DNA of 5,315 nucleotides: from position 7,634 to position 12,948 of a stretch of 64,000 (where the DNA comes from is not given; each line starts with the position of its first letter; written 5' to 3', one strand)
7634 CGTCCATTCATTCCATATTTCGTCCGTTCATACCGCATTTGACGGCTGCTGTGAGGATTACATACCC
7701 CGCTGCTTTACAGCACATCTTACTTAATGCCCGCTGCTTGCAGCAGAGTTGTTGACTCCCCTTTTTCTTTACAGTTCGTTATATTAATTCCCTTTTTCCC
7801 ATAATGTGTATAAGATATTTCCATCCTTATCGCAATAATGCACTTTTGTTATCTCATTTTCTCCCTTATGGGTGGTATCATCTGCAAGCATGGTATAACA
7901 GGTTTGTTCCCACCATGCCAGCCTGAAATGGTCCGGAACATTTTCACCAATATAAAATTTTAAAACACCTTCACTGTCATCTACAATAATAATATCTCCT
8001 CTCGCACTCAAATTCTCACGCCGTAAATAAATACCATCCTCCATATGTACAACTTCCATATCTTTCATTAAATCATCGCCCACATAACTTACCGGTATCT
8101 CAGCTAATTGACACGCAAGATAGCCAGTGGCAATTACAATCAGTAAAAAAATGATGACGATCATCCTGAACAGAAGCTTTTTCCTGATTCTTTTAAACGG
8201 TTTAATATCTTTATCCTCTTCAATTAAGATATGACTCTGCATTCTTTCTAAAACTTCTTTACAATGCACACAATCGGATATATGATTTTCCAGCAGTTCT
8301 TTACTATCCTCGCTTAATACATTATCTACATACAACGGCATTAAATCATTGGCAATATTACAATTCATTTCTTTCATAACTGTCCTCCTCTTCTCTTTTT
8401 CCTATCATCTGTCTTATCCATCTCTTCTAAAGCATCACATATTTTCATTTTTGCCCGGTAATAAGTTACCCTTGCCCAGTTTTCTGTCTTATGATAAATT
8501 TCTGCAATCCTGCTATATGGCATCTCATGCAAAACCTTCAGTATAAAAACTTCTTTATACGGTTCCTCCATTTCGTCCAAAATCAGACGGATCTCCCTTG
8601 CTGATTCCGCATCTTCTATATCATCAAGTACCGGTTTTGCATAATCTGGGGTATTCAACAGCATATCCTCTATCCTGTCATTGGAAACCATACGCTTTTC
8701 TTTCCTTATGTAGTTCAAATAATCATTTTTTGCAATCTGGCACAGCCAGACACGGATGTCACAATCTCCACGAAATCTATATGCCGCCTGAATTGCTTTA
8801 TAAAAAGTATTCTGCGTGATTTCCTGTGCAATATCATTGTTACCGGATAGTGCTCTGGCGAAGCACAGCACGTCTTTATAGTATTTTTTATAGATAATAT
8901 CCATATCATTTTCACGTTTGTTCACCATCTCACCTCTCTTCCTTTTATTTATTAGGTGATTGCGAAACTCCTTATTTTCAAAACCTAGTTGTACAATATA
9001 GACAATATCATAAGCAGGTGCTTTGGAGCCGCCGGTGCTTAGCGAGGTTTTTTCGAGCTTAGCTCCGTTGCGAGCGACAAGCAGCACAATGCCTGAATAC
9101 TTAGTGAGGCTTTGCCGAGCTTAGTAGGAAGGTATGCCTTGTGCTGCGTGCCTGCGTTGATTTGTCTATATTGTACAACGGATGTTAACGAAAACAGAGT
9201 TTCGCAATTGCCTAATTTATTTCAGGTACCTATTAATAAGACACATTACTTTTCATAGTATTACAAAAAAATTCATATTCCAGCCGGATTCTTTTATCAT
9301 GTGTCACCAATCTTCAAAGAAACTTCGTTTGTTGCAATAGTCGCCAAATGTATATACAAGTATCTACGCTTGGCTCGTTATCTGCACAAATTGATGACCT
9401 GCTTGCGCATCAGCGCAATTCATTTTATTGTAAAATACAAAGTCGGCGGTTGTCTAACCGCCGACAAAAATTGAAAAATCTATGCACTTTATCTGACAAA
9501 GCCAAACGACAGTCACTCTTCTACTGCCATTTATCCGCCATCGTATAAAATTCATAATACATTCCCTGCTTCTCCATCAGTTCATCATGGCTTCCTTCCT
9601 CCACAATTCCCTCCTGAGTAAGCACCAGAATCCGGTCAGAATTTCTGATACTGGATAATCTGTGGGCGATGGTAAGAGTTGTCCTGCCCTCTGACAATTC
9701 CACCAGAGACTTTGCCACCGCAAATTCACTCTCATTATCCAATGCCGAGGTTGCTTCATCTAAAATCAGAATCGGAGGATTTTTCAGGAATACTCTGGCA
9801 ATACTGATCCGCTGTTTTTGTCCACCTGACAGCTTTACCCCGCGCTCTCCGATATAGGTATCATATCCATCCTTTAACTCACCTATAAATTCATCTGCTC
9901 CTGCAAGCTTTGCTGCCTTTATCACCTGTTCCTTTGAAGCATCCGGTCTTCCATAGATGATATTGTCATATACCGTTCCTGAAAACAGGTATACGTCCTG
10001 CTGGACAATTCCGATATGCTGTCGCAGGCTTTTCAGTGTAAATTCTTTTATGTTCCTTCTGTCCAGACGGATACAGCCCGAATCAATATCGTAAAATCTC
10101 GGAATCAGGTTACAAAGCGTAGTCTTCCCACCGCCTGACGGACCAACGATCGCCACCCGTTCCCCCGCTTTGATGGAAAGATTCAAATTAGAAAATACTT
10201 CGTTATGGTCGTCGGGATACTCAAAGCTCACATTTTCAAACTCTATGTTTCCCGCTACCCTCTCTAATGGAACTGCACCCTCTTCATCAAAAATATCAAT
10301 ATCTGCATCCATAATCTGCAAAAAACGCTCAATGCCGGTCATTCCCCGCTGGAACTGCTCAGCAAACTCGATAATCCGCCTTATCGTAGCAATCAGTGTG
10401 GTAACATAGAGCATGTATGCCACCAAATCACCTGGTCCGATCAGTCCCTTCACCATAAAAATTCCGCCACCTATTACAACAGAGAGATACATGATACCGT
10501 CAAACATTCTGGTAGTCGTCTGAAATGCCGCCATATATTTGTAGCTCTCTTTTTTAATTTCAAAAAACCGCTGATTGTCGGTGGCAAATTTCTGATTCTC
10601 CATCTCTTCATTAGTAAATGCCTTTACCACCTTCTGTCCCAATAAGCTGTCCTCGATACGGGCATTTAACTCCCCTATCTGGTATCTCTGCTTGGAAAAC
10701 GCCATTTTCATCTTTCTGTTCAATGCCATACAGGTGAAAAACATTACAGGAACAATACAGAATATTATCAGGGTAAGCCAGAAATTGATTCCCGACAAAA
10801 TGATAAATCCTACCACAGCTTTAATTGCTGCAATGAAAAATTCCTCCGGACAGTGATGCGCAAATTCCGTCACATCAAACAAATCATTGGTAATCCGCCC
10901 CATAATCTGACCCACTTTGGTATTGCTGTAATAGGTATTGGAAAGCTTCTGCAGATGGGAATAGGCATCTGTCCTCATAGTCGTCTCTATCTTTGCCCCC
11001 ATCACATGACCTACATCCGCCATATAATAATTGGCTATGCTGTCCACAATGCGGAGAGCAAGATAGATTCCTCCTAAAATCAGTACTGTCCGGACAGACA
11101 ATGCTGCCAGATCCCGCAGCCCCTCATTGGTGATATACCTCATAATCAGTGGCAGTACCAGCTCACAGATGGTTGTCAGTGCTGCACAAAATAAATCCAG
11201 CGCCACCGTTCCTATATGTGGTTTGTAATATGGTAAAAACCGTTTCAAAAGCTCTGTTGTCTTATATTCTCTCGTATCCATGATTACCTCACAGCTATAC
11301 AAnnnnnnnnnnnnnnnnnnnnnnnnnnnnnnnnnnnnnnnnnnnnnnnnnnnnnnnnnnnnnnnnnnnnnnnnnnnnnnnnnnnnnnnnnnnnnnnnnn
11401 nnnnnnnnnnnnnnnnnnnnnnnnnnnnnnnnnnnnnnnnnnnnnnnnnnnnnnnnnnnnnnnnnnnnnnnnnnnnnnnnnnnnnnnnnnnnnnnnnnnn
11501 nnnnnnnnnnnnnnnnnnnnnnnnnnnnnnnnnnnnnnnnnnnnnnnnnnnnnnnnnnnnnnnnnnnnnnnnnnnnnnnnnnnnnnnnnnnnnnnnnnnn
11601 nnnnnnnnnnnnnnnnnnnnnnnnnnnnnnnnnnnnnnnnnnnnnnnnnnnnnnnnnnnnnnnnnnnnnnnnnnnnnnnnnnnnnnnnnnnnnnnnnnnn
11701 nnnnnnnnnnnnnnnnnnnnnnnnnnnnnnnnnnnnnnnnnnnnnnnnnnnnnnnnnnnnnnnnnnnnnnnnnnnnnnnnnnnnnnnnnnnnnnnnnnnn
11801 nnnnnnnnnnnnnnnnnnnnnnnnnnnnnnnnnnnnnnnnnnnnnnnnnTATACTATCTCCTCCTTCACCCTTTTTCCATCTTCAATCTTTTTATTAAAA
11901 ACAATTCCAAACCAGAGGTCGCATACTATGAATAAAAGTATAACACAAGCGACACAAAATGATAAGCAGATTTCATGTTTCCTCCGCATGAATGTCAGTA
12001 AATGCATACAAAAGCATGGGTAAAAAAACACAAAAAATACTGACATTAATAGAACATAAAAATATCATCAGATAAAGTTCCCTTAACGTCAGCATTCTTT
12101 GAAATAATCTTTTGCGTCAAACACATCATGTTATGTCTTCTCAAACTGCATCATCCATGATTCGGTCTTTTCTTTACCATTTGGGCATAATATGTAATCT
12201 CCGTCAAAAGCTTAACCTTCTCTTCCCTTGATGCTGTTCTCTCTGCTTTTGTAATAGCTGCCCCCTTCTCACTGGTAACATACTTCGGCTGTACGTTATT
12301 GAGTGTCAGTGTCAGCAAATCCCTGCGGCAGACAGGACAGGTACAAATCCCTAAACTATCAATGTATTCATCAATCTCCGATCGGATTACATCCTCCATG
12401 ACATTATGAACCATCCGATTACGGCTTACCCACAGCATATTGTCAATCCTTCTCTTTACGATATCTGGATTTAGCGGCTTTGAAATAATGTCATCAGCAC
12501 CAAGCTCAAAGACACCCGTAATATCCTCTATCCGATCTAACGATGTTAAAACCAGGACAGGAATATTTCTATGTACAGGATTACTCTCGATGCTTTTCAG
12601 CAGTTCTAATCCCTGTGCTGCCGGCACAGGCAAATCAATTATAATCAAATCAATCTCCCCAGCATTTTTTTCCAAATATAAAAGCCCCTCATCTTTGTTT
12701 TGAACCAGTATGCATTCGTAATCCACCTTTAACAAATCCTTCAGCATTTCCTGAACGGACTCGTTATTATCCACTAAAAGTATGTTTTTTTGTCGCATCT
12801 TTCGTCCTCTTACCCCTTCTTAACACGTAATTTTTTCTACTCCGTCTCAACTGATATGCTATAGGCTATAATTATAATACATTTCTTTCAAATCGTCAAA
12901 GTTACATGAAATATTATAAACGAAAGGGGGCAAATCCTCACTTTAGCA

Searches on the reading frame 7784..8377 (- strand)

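Call 55: search_protein_families(library=pfam, proteins=[window:7784-8377:-], max_evalue=0.001)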
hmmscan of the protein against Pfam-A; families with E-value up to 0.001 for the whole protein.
window:7784-8377:- (197 aa): 1 family
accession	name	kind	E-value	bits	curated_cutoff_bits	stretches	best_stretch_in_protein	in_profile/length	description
PF13490.11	zf-HC2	-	2.7e-08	34.2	22.2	1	6-39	1-34/35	Putative zinc-finger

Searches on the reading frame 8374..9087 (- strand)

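Call 55: search_protein_families(library=pfam, proteins=[window:8374-9087:-], max_evalue=0.001)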
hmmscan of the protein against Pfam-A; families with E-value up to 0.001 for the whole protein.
window:8374-9087:- (237 aa): 3 families
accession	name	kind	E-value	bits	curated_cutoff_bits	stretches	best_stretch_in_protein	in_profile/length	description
PF04542.20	Sigma70_r2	-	1.3e-11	44.5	24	1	65-132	1-70/71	Sigma-70 region 2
PF08281.18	Sigma70_r4_2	-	4.1e-09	36.4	25.7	1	164-216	2-54/54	Sigma-70, region 4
PF22029.2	PhyR_sigma2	-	0.00076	19.9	27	0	76-116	11-51/55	Sigma2 domain of PhyR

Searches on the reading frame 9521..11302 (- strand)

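Call 55: search_protein_families(library=pfam, proteins=[window:9521-11302:-], max_evalue=0.001)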
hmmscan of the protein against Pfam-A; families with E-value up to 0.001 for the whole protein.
window:9521-11302:- (593 aa): 4 families
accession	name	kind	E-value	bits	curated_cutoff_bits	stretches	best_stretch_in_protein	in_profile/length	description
PF00664.28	ABC_membrane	-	1.7e-38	133.3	28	1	35-306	3-273/274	ABC transporter transmembrane region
PF00005.33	ABC_tran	-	4.2e-33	115.3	25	1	371-519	2-137/137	ABC transporter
PF02463.25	SMC_N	-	6.6e-08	32.7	40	1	231-563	124-213/220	RecF/RecN/SMC N terminal domain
PF13401.12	AAA_22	-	0.00096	19.9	27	0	383-430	8-54/130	AAA domain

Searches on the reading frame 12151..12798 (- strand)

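Call 9: search_protein_families(library=pfam, proteins=[window:12151-12798:-], max_evalue=0.001)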
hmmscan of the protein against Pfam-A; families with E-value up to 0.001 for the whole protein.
window:12151-12798:- (215 aa): 2 families
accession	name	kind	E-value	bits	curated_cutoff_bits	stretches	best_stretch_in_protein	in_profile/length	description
PF00072.30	Response_reg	-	7e-18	65.3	30.2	1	6-117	1-109/111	Response regulator receiver domain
PF10719.14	ComFB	-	1e-17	64.4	25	1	131-212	1-83/83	Late competence development protein ComFB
